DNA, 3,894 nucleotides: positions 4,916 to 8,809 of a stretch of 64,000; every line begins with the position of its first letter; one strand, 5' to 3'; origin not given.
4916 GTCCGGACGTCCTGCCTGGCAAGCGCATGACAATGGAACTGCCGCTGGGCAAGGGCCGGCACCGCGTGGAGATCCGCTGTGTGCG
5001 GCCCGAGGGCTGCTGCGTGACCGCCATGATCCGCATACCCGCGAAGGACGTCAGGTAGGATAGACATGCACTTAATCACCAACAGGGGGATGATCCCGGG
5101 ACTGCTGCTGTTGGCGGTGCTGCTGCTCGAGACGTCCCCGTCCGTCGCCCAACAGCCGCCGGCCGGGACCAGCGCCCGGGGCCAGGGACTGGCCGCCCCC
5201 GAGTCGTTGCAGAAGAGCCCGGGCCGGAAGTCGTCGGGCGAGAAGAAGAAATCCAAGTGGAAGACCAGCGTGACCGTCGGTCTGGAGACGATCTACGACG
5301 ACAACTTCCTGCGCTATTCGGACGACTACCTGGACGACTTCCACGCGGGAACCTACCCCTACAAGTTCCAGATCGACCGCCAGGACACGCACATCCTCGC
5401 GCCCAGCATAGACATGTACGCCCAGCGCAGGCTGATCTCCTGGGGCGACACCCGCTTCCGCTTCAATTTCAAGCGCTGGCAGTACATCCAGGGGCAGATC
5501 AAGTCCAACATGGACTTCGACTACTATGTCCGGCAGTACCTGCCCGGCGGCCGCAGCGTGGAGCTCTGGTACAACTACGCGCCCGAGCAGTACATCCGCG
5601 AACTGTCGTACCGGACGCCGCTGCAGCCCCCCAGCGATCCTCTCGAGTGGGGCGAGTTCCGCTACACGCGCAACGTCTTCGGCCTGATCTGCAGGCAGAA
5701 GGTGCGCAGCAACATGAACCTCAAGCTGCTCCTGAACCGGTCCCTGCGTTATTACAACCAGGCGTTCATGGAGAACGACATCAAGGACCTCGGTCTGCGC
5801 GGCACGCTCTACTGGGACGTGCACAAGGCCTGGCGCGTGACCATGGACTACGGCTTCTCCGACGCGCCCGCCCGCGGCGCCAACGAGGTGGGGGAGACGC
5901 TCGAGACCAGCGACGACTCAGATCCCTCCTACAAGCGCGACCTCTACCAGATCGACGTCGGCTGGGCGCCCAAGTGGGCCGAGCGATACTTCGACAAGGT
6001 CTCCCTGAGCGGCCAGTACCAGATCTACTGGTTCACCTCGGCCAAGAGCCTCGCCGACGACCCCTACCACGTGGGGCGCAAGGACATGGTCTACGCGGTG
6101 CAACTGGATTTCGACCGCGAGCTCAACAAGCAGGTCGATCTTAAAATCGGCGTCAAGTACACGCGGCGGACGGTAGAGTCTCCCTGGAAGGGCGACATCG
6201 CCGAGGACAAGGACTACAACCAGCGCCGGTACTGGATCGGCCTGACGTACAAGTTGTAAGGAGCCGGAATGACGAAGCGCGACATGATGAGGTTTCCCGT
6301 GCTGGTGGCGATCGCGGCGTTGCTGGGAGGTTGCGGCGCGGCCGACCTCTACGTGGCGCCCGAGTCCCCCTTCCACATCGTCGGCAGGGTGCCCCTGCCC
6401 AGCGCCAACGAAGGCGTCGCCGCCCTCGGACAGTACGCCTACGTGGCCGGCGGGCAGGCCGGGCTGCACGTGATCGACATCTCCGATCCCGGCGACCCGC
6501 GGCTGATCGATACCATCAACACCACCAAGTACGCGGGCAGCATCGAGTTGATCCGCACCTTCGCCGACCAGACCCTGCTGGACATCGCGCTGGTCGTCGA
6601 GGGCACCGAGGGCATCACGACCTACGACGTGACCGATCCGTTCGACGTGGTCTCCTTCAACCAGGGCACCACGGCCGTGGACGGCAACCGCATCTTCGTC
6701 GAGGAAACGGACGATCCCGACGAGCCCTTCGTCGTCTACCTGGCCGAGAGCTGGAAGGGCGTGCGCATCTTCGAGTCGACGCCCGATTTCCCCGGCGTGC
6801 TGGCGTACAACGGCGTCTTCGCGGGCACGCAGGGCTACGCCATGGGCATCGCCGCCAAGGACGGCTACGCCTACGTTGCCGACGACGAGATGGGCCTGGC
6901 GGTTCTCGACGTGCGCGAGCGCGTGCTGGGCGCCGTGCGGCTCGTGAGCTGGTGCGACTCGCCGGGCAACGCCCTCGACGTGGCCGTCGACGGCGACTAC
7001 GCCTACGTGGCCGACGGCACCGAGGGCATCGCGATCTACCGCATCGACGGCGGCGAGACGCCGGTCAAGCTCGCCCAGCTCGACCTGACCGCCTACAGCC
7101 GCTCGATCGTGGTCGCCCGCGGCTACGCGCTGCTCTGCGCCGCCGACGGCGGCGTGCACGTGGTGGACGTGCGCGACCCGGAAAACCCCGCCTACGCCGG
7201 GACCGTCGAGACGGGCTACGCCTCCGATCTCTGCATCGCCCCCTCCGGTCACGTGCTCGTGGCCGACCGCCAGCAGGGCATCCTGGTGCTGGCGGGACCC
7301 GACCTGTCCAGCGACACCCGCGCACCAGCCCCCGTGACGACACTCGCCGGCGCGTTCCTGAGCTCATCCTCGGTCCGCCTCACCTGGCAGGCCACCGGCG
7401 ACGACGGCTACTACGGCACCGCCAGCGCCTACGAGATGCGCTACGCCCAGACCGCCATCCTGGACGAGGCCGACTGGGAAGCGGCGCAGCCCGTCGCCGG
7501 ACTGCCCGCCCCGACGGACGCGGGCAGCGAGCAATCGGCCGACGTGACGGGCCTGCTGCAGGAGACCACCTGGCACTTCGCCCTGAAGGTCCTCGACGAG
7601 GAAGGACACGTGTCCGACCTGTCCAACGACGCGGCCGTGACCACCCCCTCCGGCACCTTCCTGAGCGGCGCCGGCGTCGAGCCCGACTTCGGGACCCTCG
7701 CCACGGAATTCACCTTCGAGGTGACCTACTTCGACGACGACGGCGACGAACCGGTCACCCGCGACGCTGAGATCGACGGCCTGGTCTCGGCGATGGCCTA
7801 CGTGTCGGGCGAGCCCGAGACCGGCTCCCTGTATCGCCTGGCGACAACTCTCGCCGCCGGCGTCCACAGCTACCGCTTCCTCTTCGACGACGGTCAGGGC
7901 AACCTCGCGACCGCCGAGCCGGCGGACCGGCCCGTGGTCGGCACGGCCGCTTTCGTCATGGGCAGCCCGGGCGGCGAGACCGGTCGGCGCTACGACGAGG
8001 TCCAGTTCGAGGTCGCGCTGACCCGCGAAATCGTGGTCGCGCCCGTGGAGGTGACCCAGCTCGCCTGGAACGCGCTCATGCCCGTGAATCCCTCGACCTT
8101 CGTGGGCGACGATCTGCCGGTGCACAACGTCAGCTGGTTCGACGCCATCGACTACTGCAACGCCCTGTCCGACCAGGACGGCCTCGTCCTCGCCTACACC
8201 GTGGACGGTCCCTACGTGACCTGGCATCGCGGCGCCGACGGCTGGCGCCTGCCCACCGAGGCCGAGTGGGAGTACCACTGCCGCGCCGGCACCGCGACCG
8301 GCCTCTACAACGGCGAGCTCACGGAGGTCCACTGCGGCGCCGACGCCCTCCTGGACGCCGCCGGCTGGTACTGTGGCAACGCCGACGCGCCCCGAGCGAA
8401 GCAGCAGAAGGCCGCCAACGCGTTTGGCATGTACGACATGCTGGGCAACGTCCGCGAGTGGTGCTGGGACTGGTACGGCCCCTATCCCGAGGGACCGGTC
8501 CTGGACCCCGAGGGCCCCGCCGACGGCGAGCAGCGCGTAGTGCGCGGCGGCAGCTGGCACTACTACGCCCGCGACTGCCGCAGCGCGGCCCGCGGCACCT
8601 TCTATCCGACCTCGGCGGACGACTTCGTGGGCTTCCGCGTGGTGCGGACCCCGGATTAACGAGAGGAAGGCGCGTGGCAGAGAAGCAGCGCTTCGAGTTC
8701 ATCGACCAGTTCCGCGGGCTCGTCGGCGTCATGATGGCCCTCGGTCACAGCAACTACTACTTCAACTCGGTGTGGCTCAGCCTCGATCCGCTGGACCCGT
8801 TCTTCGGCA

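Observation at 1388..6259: Poly-gamma-glutamate synthesis locus in an apparent diderm: pgsB-pgsC plus a non-PgsA membrane protein, a secreted protein and an outer-membrane barrel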

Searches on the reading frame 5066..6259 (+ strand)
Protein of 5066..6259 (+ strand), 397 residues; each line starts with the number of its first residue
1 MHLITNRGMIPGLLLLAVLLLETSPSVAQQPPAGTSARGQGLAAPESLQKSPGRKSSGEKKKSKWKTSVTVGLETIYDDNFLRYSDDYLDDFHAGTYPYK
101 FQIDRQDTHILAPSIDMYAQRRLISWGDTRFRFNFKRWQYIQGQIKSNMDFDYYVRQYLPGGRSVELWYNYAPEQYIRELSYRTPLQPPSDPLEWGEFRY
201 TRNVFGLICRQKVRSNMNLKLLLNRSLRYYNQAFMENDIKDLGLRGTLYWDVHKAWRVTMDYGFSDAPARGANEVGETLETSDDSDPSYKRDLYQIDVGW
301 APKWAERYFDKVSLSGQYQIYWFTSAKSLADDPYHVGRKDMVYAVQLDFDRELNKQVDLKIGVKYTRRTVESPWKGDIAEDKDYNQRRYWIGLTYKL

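Call 3: search_protein_families(library=ncbifam, proteins=[window:5066-6259:+], max_evalue=0.01)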
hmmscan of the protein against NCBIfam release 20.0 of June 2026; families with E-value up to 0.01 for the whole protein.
window:5066-6259:+ (397 aa): 1 family
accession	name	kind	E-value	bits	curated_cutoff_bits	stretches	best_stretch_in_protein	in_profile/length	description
TIGR01782.1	TonB-Xanth-Caul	subfamily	0.00053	18.4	310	1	230-372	314-444/868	TonB-dependent receptor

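Call 4: search_protein_families(library=pfam, proteins=[window:5066-6259:+], max_evalue=0.01)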
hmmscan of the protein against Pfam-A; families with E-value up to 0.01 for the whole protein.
window:5066-6259:+ (397 aa): 0 families

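Call 23: find_homologous_proteins(query=window:5066-6259:+, max_evalue=0.001)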
Query window:5066-6259:+ (397 aa): 70 proteins with E <= 0.001 among 5326 candidates.
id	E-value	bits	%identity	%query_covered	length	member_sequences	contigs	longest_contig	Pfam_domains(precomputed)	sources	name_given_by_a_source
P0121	1.9e-271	918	100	99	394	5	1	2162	-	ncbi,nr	ncbi:hypothetical protein KKG45_06790, partial [bacterium]|nr:hypothetical protein [bacterium]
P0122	5.0e-205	699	78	92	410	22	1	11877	-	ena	-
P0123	4.1e-199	680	82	83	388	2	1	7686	-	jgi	jgi:hypothetical protein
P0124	5.3e-182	623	76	84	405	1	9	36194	-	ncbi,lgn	-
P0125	9.6e-181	619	78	85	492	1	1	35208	-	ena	-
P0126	3.0e-165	568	70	85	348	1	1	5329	-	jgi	jgi:hypothetical protein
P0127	4.8e-164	564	70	86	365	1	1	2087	-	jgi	jgi:hypothetical protein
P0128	6.4e-164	564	69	87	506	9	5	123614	-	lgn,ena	-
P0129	3.0e-159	548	69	87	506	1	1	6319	-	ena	-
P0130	1.0e-147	510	66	85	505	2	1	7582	-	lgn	-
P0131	1.5e-144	500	64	85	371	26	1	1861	-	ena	-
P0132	7.7e-143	494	57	99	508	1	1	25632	-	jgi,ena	-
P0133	1.8e-141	490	62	85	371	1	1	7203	-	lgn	-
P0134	2.6e-140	486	61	89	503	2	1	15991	-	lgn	-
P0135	1.1e-138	481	62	86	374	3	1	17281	-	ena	-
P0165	8.3e-62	227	32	98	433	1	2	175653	-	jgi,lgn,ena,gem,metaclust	metaclust:\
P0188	4.2e-27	113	26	83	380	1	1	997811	-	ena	-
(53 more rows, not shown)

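Call 34: predict_structure(alignment_id=A2)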
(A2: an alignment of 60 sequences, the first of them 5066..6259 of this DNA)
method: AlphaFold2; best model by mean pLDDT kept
length: 397 residues; sequences in the alignment: 60
mean_pLDDT: 89.2   pTM: 0.81
mean pLDDT of the five models: 89.2, 88.9, 88.4, 88.4, 87.6
residues with pLDDT >= 90: 310; 70-90: 32; 50-70: 21; < 50: 34
segments of 3 or more residues with pLDDT < 50: 1-8, 24-48
pLDDT, mean of each block of 10 residues (from residue 1): 42 62 47 36 44 74 97 98 95 94 95 98 97 98 88 98 98 95 87 93 99 98 98 95 99 98 98 89 94 99 97 99 97 96 99 98 98 89 97 98
secondary structure, 60 per line:
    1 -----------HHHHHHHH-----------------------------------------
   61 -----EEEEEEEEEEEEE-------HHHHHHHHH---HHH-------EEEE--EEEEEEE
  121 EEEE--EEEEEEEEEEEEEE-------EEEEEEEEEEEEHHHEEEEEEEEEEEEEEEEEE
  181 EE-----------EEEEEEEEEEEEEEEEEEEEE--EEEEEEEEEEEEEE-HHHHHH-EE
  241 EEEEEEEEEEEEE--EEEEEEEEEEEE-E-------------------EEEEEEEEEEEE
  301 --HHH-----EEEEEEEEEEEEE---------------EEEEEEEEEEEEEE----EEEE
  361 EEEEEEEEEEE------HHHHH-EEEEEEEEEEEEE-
elements in order: H12-19 E66-78 H86-94 E108-111 E114-124 E127-140 E148-159 E163-182 E194-214 E217-230 H232-237 E239-253 E256-267 E289-300 E311-323 E339-352 E357-371 H378-382 E384-396
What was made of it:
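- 5066..6259 (+): Gene 5, an outer-membrane beta-barrel of about 14 strands (residues 66-396), preceded by a signal peptide and a ~35-residue disordered Lys/Ser/Pro-rich linker. AlphaFold2 mean pLDDT 89.2, pTM 0.81 (call 34).
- On Outer-membrane beta-barrel proteins (generic): About 14 strands at pLDDT >90 (call 34).
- On Known exopolymer OM exporters (AlgE, PgaA, BcsC): About 14 strands and no TPR (call 34).
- Checked: Gene 5 has a signal peptide and a modelled beta-barrel (call 34).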

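Call 38: fold_search(model_id=the predicted structure, library=pdb)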
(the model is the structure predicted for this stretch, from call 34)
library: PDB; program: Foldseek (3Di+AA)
matches with E <= 10: 923; with E <= 0.001: 321
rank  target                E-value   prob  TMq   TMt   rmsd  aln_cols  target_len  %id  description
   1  2fgq                  2.8e-08  1.00  0.42  0.49   9.4       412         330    7  High resolution X-ray structure of Omp32 in complex with malate (released 2006-01-31)
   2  3kvn_A                3.3e-08  1.00  0.28  0.21  10.4       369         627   12  Crystal structure of the full-length autotransporter EstA from Pseudomonas aeruginosa (released 2010-01-26)
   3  2x9k                  5.3e-08  1.00  0.45  0.60   7.4       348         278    9  Structure of a E.coli porin (released 2011-01-26)
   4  4v3h_B                6.9e-08  1.00  0.44  0.55   7.5       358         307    8  Crystal structure of CymA from Klebsiella oxytoca (released 2015-06-03)
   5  3kvn_X                7.7e-08  1.00  0.29  0.21  10.4       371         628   12  Crystal structure of the full-length autotransporter EstA from Pseudomonas aeruginosa (released 2010-01-26)
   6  1e54_A                8.1e-08  1.00  0.41  0.48   9.8       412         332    8  Anion-selective porin from Comamonas acidovorans (released 2001-07-12)
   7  4d51                  1.0e-07  1.00  0.45  0.55   9.7       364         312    8  Crystal structure of CymA from Klebsiella oxytoca (released 2015-06-03)
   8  4y25                  1.1e-07  1.00  0.36  0.47  11.7       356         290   11  Bacterial polysaccharide outer membrane secretin (released 2016-03-16)
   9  5mdq_A                1.2e-07  1.00  0.41  0.45   9.4       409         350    8  Crystal structure of outer membrane expressed Chitoporin VhChip from Vibrio harveyi (released 2017-12-20)
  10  2wvp                  1.4e-07  1.00  0.43  0.61   7.3       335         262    8  Synthetically modified OmpG (released 2010-07-14)
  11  4v3g_B                1.5e-07  1.00  0.44  0.52   7.5       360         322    9  Crystal structure of CymA from Klebsiella oxytoca (released 2015-06-03)
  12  3syb                  1.6e-07  1.00  0.35  0.35  12.9       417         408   10  Crystal structure of Pseudomonas aeruginosa OccD3 (OpdP) (released 2012-02-08)
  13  9b8a                  1.8e-07  1.00  0.34  0.27  10.6       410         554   10  Cryo-EM structure of E. coli cellulose synthase subunit C (released 2025-02-19)
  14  4v3g_A                2.0e-07  1.00  0.44  0.51   7.6       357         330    9  Crystal structure of CymA from Klebsiella oxytoca (released 2015-06-03)
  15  6tzk                  2.0e-07  1.00  0.36  0.32  10.3       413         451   10  Bacterial cellulose synthase outermembrane channel BcsC with terminal TPR repeat (released 2019-10-23)
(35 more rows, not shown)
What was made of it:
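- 5066..6259 (+): Foldseek PDB matches are all OM barrels: OmpG, CymA, Omp32, PgaA, BcsC, AlgE, FadL (call 38).
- On Outer-membrane beta-barrel proteins (generic): The top 50 listed Foldseek PDB hits (of 321 at E<=0.001) are all OM barrels (call 38).
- Gene 5: high-confidence OM barrel (calls 34, 38). Gene 5 resembles general or substrate-specific porins (OmpG, CymA, Omp32) at least as well as it resembles polymer exporters (call 38).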

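Call 42: find_encoding_contigs(protein=P0188, flank=10000, max_places=2)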
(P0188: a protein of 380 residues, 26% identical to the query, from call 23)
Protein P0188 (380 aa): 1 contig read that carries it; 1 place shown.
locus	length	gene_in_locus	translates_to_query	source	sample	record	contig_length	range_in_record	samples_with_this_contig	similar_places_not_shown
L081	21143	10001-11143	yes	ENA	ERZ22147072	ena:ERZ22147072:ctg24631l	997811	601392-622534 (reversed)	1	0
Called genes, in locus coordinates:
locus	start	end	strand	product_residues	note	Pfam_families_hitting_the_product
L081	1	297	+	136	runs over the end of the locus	-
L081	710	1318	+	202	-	PF08126:Propeptide_C25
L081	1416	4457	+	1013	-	PF01364:Peptidase_C25, PF13860:FlgD_ig, PF18962:Por_Secre_tail (weak)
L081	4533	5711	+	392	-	PF08245:Mur_ligase_M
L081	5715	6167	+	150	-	PF14102:Caps_synth_CapC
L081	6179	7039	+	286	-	-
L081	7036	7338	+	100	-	-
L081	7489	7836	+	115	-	PF17761:DUF1016_N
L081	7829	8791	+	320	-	PF10543:ORF6N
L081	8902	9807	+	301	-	-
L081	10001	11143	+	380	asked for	-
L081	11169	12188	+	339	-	PF08309:LVIVD (weak)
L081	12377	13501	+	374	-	PF07786:HGSNAT_cat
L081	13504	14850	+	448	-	-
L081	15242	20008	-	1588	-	PF06739:SBBP (faint), PF00801:PKD, PF18911:PKD_4, PF00801:PKD, PF18911:PKD_4, PF13573:SprB, PF18962:Por_Secre_tail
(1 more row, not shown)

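Call 43: find_encoding_contigs(protein=P0165, flank=10000, max_places=2)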
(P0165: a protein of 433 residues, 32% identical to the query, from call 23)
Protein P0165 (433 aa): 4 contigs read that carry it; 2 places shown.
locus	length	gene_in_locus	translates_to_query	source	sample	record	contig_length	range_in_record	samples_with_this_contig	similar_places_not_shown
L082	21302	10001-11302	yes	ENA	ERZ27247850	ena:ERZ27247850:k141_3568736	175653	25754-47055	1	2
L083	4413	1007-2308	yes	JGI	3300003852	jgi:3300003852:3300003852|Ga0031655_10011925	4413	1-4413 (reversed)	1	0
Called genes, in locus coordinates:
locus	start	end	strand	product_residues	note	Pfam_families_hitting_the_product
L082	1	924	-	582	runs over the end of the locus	PF01590:GAF (faint), PF13185:GAF_2 (faint), PF00512:HisKA, PF02518:HATPase_c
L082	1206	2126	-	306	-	PF25942:Ig_halo (faint)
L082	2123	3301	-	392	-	-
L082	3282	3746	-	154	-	PF14102:Caps_synth_CapC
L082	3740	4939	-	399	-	PF08245:Mur_ligase_M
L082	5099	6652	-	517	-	PF03417:AAT (faint)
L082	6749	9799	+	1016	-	PF18911:PKD_4 (weak), PF09587:PGA_cap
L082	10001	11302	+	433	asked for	-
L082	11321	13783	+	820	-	PF08309:LVIVD, PF00041:fn3 (weak), PF16656:Pur_ac_phosph_N (faint), PF03781:FGE-sulfatase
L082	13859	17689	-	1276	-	PF01364:Peptidase_C25, PF13860:FlgD_ig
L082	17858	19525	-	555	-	PF22842:Pel9A-like_beta_helix (weak), PF07602:DUF1565 (faint), PF05048:NosD (faint), PF13229:Beta_helix, PF13860:FlgD_ig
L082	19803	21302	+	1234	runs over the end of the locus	PF08126:Propeptide_C25, PF01364:Peptidase_C25, PF13860:FlgD_ig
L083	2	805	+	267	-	?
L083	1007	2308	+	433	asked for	-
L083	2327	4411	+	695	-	?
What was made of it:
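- The most distant gene 5 homologues found are still in pgs clusters (calls 42, 43).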

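Call 58: search_protein_families(library=pfam, alignment_id=A2, max_evalue=1)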
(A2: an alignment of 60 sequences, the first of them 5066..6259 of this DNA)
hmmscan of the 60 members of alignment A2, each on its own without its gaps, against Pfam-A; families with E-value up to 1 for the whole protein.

A. member 1, window:5066-6259:+ (397 aa): 0 families

B. families by the number of members that match (of 60 scanned): 22 families
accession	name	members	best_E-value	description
PF13505.12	OMP_b-brl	12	4.1e-06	Outer membrane protein beta-barrel domain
PF10082.15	BBP2_2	7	7e-05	Putative beta-barrel porin 2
PF10677.15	DUF2490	6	1.8e-05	Protein of unknown function (DUF2490)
PF13609.12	Porin_4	3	0.052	Gram-negative porin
PF20844.2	PCF11_RFEG_rpt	2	0.011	Pre-mRNA cleavage complex 2 protein Pcf11, RFEGP repeat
PF13919.11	ASXH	2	0.096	Asx homology domain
PF01103.29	Omp85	1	0.002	Omp85 superfamily domain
PF06042.17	NTP_transf_6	1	0.01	Nucleotidyltransferase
PF12599.13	DUF3768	1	0.011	Protein of unknown function (DUF3768)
PF00879.23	Defensin_propep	1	0.019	Defensin propeptide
PF11557.14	Omp_AT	1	0.029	Solitary outer membrane autotransporter beta-barrel domain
PF20069.4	DUF6465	1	0.042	Family of unknown function (DUF6465)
PF14905.12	OMP_b-brl_3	1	0.045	Outer membrane protein beta-barrel family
PF23684.1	ORF20A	1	0.047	ORF20A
PF10038.14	DUF2274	1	0.052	Protein of unknown function (DUF2274)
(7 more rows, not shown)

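Call 67: search_protein_families(library=ncbifam, alignment_id=A2, max_evalue=1)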
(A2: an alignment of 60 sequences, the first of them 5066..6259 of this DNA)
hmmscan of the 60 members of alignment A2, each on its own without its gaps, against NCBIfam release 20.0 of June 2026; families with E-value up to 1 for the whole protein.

A. member 1, window:5066-6259:+ (397 aa): 1 family
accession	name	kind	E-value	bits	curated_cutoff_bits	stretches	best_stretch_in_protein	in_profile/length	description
TIGR01782.1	TonB-Xanth-Caul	subfamily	0.00053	18.4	310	1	230-372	314-444/868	TonB-dependent receptor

B. families by the number of members that match (of 60 scanned): 22 families
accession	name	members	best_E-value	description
TIGR04565.1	OMP_myx_plus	11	0.0013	outer membrane beta-barrel domain-containing protein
TIGR03014.2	EpsL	3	0.0022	XrtB/PEP-CTERM-associated polysaccharide biosynthesis outer membrane protein EpsL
TIGR03016.1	pepcterm_hypo_1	2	6.9e-05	TIGR03016 family PEP-CTERM system-associated outer membrane protein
NF008081.0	PRK10819.1-2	2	0.74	TonB system transport protein TonB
NF040486.1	SrfA_fam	1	0.00038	SrfA family protein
TIGR01782.1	TonB-Xanth-Caul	1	0.00053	TonB-dependent receptor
NF047513.1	LIC_13246_fam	1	0.0023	LIC_13246 family protein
NF045939.1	MHJ_0274_fam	1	0.013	MHJ_0274 family protein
NF038083.1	CU044_5270_fam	1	0.016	CU044_5270 family protein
NF005844.0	PRK07764.1-3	1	0.016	DNA polymerase III subunit gamma and tau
NF033909.1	opacity_OapA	1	0.041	opacity-associated protein OapA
TIGR04471.1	rSAM_mob_pairA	1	0.05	radical SAM mobile pair protein A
NF053838.1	hit_Bd0108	1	0.059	predatory lifecycle switch protein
NF008082.0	PRK10819.1-3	1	0.088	TonB system transport protein TonB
NF038217.2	blaOXA-427_like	1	0.12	OXA-427 family carbapenem-hydrolyzing class D beta-lactamase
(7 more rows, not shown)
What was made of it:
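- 5066..6259 (+): Family members weakly hit OMP_b-brl, BBP2_2, DUF2490, OMP_myx_plus and EpsL (calls 58, 67).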

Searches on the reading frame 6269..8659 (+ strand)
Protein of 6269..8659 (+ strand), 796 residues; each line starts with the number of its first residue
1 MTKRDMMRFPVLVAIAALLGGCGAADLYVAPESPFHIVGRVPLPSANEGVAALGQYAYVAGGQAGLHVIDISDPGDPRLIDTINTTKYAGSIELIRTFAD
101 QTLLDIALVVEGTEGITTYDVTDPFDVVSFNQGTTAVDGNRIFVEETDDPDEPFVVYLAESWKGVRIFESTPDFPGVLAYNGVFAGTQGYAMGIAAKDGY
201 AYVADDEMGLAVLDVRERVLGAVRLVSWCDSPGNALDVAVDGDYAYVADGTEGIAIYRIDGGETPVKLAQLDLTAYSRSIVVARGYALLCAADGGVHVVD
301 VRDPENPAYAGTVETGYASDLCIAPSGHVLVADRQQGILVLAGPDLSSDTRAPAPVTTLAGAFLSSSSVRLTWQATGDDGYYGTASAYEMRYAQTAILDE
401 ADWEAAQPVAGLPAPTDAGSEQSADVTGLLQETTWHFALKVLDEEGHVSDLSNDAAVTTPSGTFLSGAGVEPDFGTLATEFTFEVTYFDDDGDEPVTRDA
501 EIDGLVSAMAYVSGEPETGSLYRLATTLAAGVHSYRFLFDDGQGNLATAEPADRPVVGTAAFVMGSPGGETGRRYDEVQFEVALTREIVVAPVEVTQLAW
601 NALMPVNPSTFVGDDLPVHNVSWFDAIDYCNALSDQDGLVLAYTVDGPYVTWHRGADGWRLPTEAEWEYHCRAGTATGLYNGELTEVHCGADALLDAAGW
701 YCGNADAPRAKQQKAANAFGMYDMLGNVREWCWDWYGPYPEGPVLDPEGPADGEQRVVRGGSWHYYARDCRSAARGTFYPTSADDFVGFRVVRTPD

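Call 3: search_protein_families(library=ncbifam, proteins=[window:6269-8659:+], max_evalue=0.01)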
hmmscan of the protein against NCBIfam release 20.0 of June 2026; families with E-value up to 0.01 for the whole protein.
window:6269-8659:+ (796 aa): 10 families
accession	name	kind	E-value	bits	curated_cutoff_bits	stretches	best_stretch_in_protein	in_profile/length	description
TIGR02171.1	Fb_sc_TIGR02171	subfamily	7.1e-20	70.6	544.35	1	576-792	61-280/912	TIGR02171 family lipoprotein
NF051459.1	pyoverdine_PvdO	equivalog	1.3e-18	67.1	500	1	556-793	38-278/280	dihydropyoverdine dehydrogenase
TIGR03525.2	GldK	equivalog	1.3e-17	64.3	350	1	614-794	218-406/408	T9SS ring complex lipoprotein PorK/GldK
TIGR03440.2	egtB_TIGR03440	equivalog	4.2e-13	49.2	360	1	657-791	291-412/413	ergothioneine biosynthesis protein EgtB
NF041186.1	SenA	equivalog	9.7e-10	38.4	420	1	617-792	272-381/382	selenoneine synthase SenA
TIGR03524.1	GldJ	equivalog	9.8e-09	34.4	458.2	1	695-738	324-367/559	gliding motility lipoprotein GldJ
TIGR03530.1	GldJ_short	equivalog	1.3e-05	24.3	382.9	0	715-739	296-320/396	gliding motility lipoprotein GldJ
TIGR04312.1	choice_anch_B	subfamily_domain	3.2e-05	23.4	100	0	59-128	48-114/364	choice-of-anchor B family protein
TIGR04373.1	egtB_X_signatur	signature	0.00051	20.1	71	1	753-792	10-49/50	EgtB-related enzyme signature domain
TIGR04344.1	ovoA_Nterm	equivalog_domain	0.0017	17.3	400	1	652-792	311-444/444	5-histidylcysteine sulfoxide synthase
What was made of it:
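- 6269..8659 (+): Gene 6, a lipoprotein (lipobox LLGGC) with LVIVD beta-propeller repeats, an fn3-like region and a C-terminal FGE-sulfatase (C-type-lectin-like) domain. It always directly follows the barrel gene. Only weak partial hits to GldK/PorK, 64 bits against cut-off 350 (call 3).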

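Call 4: search_protein_families(library=pfam, proteins=[window:6269-8659:+], max_evalue=0.01)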
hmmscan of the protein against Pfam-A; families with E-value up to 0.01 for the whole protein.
window:6269-8659:+ (796 aa): 5 families
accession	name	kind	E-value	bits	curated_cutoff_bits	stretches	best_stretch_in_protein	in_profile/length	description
PF03781.23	FGE-sulfatase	-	8.8e-38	130.8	23.3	1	595-793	70-255/255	Sulfatase-modifying factor enzyme 1-like domain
PF08309.17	LVIVD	-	1.2e-24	85.8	20.2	3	49-85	6-42/42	LVIVD repeat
PF16819.11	DUF5074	-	0.00012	21.7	27.2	0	238-335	104-201/353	Domain of unknown function (DUF5074)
PF00041.27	fn3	-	0.0076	16.9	25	0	357-447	4-74/84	Fibronectin type III domain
PF07603.17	Lcl_C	-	0.0077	16.9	34.9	0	596-668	8-54/117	Lcl C-terminal domain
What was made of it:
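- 6269..8659 (+): LVIVD 85.8 bits, FGE-sulfatase 130.8 bits (call 4).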
